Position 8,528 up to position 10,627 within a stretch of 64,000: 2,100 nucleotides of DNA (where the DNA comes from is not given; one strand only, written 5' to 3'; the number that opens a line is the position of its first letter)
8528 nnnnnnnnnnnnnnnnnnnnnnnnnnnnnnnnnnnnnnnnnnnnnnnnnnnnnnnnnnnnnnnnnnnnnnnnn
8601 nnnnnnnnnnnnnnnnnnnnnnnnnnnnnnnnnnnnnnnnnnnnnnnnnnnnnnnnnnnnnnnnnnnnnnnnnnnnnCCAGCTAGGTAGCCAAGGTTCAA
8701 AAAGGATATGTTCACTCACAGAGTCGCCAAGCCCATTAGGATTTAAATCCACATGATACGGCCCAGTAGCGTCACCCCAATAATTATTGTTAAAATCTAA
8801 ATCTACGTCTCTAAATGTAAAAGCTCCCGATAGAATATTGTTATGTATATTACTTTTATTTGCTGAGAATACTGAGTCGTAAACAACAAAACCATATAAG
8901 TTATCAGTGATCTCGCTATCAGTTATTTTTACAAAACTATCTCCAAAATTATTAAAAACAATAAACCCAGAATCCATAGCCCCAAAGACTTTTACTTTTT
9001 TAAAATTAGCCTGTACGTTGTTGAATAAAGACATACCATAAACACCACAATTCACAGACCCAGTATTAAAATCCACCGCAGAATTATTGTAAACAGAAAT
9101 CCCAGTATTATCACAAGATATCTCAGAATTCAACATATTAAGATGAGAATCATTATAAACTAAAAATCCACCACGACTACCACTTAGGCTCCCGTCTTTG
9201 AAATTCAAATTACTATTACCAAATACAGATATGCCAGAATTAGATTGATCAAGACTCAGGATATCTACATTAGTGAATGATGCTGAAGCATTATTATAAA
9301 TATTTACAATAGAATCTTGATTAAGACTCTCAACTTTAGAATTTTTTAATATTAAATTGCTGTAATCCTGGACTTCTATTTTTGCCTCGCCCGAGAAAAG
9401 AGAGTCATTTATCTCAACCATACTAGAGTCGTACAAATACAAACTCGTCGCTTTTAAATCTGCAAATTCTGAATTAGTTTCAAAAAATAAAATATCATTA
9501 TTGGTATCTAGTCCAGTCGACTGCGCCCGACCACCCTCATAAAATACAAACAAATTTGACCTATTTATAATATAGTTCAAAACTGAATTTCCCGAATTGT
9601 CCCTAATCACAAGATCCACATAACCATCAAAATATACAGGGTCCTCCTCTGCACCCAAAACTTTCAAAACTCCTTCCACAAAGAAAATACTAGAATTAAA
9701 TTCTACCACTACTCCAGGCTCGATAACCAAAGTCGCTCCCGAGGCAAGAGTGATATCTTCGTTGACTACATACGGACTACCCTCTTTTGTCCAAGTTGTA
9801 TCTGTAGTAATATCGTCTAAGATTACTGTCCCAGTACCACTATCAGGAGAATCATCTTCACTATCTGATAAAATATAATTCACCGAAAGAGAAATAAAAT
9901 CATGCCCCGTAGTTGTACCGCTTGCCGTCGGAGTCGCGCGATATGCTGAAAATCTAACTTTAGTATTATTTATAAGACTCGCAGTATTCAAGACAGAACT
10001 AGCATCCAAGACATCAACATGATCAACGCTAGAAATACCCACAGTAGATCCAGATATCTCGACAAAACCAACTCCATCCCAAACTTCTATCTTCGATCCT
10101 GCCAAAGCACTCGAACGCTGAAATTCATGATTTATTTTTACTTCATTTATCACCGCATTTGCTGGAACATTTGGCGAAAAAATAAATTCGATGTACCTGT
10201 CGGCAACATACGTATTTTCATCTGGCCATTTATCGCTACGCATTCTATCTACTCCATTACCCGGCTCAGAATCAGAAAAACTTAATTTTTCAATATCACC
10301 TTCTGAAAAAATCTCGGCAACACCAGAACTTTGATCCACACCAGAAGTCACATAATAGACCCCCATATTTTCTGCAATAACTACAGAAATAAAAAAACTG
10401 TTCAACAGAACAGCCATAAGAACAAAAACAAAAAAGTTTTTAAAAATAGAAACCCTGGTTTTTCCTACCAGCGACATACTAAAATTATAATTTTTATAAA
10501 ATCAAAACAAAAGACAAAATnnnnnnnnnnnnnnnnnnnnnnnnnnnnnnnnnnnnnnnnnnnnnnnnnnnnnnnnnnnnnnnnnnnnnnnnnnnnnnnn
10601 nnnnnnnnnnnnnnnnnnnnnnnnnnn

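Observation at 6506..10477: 1323-aa surface-anchored beta-helix protein carrying a lipase-type alpha/beta-hydrolase domain: candidate host-lipid scavenging enzyme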

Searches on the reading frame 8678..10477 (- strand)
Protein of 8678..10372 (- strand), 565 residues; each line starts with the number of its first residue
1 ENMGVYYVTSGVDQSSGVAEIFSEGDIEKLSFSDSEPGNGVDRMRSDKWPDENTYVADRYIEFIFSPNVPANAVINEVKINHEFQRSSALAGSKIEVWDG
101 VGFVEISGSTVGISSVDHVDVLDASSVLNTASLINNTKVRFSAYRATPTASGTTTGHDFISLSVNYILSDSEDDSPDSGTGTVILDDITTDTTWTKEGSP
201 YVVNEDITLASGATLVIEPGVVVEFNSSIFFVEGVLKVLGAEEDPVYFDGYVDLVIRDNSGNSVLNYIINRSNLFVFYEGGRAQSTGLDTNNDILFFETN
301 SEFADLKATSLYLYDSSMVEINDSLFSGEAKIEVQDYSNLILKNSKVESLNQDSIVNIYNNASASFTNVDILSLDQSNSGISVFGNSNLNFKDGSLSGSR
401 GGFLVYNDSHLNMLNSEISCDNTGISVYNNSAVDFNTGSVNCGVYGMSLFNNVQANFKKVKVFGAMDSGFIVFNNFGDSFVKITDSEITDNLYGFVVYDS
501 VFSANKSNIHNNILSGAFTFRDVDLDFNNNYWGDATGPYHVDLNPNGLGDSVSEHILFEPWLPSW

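Call 27: search_protein_families(library=pfam, proteins=[window:8678-10372:-], max_evalue=1)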
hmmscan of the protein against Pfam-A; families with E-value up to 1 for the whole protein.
window:8678-10372:- (565 aa): 0 families

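Call 30: predict_structure(alignment_id=A4)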
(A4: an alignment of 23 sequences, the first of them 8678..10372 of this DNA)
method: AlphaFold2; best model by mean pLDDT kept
length: 565 residues; sequences in the alignment: 23
mean_pLDDT: 88.9   pTM: 0.68
mean pLDDT of the five models: 88.9, 88.7, 87.0, 86.2, 84.8
residues with pLDDT >= 90: 358; 70-90: 156; 50-70: 33; < 50: 18
segments of 3 or more residues with pLDDT < 50: 37-41, 150-152, 170-179
pLDDT, mean of each block of 10 residues (from residue 1): 82 86 83 57 65 85 87 86 77 88 81 66 90 89 73 65 81 39 90 93 91 94 87 95 88 84 92 89 94 93 96 97 96 98 98 96 99 95 99 98 98 98 97 98 97 96 98 84 97 95 93 96 91 98 97 96 94
secondary structure, 60 per line:
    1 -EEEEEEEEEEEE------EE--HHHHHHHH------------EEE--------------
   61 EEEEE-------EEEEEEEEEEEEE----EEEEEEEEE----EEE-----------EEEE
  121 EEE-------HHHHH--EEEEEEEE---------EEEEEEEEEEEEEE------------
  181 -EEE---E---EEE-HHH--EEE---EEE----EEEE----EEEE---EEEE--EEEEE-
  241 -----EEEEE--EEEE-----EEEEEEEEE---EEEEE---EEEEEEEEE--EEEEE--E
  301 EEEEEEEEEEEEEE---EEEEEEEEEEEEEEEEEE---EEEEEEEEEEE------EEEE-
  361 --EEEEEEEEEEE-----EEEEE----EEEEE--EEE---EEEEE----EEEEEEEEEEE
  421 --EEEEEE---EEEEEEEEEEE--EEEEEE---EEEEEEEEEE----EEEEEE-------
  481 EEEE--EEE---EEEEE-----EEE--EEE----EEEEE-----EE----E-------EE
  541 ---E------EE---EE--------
elements in order: E2-13 H24-31 E44-46 E61-65 E73-85 E90-98 E103-105 E117-123 H131-135 E138-145 E155-168 E182-184 E192-194 E201-203 E207-209 E214-217 E222-225 E229-232 E235-239 E246-250 E253-256 E262-270 E274-278 E282-290 E293-297 E300-314 E318-335 E339-349 E356-359 E363-373 E379-383 E388-392 E395-397 E401-405 E410-420 E423-428 E432-442 E445-450 E454-463 E468-473 E481-484 E487-489 E493-497 E503-505 E508-510 E515-519
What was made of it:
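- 9863..10369 (-): N-terminal beta-sandwich (jelly-roll, CBM/discoidin-like), aa 37-205; the distal tip of the molecule. AF2 model (call 30).
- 8684..9835 (-): Right-handed parallel beta-helix, aa 215-598, ending in the conserved cap motif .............PWL (aa 563-598). AF2 model pLDDT mostly above 90 (call 30).
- On Right-handed parallel beta-helix repeat proteins (PF13229): The AF2 model has consecutive short strands over aa ~215-560 with pLDDT above 90 (call 30).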

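Call 34: fold_search(model_id=the predicted structure, library=pdb)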
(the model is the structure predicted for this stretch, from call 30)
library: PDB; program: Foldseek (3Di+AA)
matches with E <= 10: 1158; with E <= 0.001: 6
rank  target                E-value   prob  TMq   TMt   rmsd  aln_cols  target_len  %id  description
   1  7c7d_A                1.2e-06  1.00  0.32  0.33  15.7       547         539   13  Crystal structure of the catalytic unit of thermostable GH87 alpha-1,3-glucanase from Streptomyces thermodiastaticus s (released 2020-11-11)
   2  6k0s_A                1.2e-05  1.00  0.30  0.30  15.1       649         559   11  Catalytic domain of GH87 alpha-1,3-glucanase D1069A in complex with nigerose (released 2019-12-25)
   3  6k0p_A                1.5e-05  1.00  0.26  0.26  15.6       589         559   11  Catalytic domain of GH87 alpha-1,3-glucanase D1045A in complex with nigerose (released 2019-12-25)
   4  6k0v_A                4.0e-05  1.00  0.28  0.28  15.4       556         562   12  Catalytic domain of GH87 alpha-1,3-glucanase D1069A in complex with tetrasaccharides (released 2019-12-25)
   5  5zru_A                4.6e-05  1.00  0.28  0.27  17.3       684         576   10  Crystal structure of Agl-KA catalytic domain (released 2019-10-23)
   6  4nk6                  9.6e-04  0.99  0.20  0.26  14.1       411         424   11  Crystal Structure of the periplasmic alginate epimerase AlgG (released 2014-01-15)
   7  9fmt_D                1.8e-03  1.00  0.15  0.13  14.0       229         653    9  Cryo-EM structure of the BcsB hexameric crown from the E. coli cellulose secretion macrocomplex (released 2024-10-16)
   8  8wm1_A                2.5e-03  1.00  0.24  0.28  10.2       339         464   13  DHS dehydratase (released 2024-10-02)
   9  7l2z_A                3.0e-03  1.00  0.16  0.15  12.6       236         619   13  Bacterial cellulose synthase BcsB hexamer (released 2021-03-24)
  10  9b8v_G                3.0e-03  1.00  0.16  0.14  12.6       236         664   13  AlphaFold2 informed cryo-EM model of the E. coli cellulose synthase BcsAG3B6 complex (released 2025-02-19)
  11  4pqq                  3.3e-03  1.00  0.19  0.55   5.2       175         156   12  The crystal structure of discoidin domain from muskelin (released 2014-11-12)
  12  6yg8_B                3.3e-03  0.99  0.16  0.14  12.6       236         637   12  Cryo-EM structure of a BcsB pentamer in the context of an assembled Bcs macrocomplex (released 2021-02-24)
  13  6yg8_D                4.1e-03  0.99  0.15  0.13  12.8       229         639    9  Cryo-EM structure of a BcsB pentamer in the context of an assembled Bcs macrocomplex (released 2021-02-24)
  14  4ozz                  4.3e-03  0.95  0.20  0.25  14.5       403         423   12  Crystal Structure of the periplasmic alginate epimerase AlgG T265N T268M double mutant (released 2015-03-04)
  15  9fmt_B                5.0e-03  1.00  0.15  0.13  11.2       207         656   11  Cryo-EM structure of the BcsB hexameric crown from the E. coli cellulose secretion macrocomplex (released 2024-10-16)
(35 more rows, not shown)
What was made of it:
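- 9863..10369 (-): Foldseek matches muskelin discoidin domain, BcsB carbohydrate-binding domain, a chondroitin-sulfate CBM and a Cry toxin domain (call 34).
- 8684..9835 (-): Foldseek matches GH87 alpha-1,3-glucanase (E 1e-6), AlgG, NosD and K1 capsule lyase (call 34).
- On Right-handed parallel beta-helix repeat proteins (PF13229): Foldseek matches GH87, AlgG, NosD and capsule lyase (call 34).
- Closest known: Right-handed parallel beta-helix surface proteins and enzymes. Same: The predicted rod of stacked short strands matches them (calls 30, 34).
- Checked: The AF2 model of aa 36-600 (pLDDT 88.9) is a long run of short strands that matches right-handed beta-helix enzymes (calls 30, 34).
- The N-terminal model matches polysaccharide-active beta-helices and CBM/discoidin domains (calls 30, 34). 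The N-terminal half resembles GH87 glucanase, AlgG, capsule lyase and CBMs (call 34).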

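Call 66: search_protein_families(library=pfam, alignment_id=A5, max_evalue=0.001)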
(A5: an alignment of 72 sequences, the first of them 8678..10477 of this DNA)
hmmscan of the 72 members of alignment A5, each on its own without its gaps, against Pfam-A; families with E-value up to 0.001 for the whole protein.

A. member 1, window:8678-10477:- (600 aa): 0 families

B. families by the number of members that match (of 72 scanned): 5 families
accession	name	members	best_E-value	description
PF13229.12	Beta_helix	17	1.1e-17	Right handed beta helix region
PF05048.19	NosD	3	4.9e-08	Periplasmic copper-binding protein (NosD)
PF24517.2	CBM96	1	3e-08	Carbohydrate-binding module family 96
PF05365.17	UCR_UQCRX_QCR9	1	6.9e-07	Ubiquinol-cytochrome C reductase, UQCRX/QCR9 like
PF25494.1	Beta-prop_Rol-3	1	0.00066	Rol-3 five-bladed beta-propeller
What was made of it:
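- One family member carries a CBM96 (call 66).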

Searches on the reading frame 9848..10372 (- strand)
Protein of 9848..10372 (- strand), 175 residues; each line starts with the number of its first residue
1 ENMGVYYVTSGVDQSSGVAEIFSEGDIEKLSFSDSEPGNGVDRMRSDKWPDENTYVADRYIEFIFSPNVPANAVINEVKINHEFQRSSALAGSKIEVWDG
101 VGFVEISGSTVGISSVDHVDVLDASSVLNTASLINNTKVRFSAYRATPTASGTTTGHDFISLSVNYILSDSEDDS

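Call 77: find_homologous_proteins(query=window:9848-10372:-, max_evalue=0.001)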
Query window:9848-10372:-: 86 candidates shared short words with the query, none scored E <= 0.001.
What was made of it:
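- Tried and rejected: Homologue search with the N-terminal jelly-roll alone (call 77): no result, even though full-length relatives at 93% identity exist.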
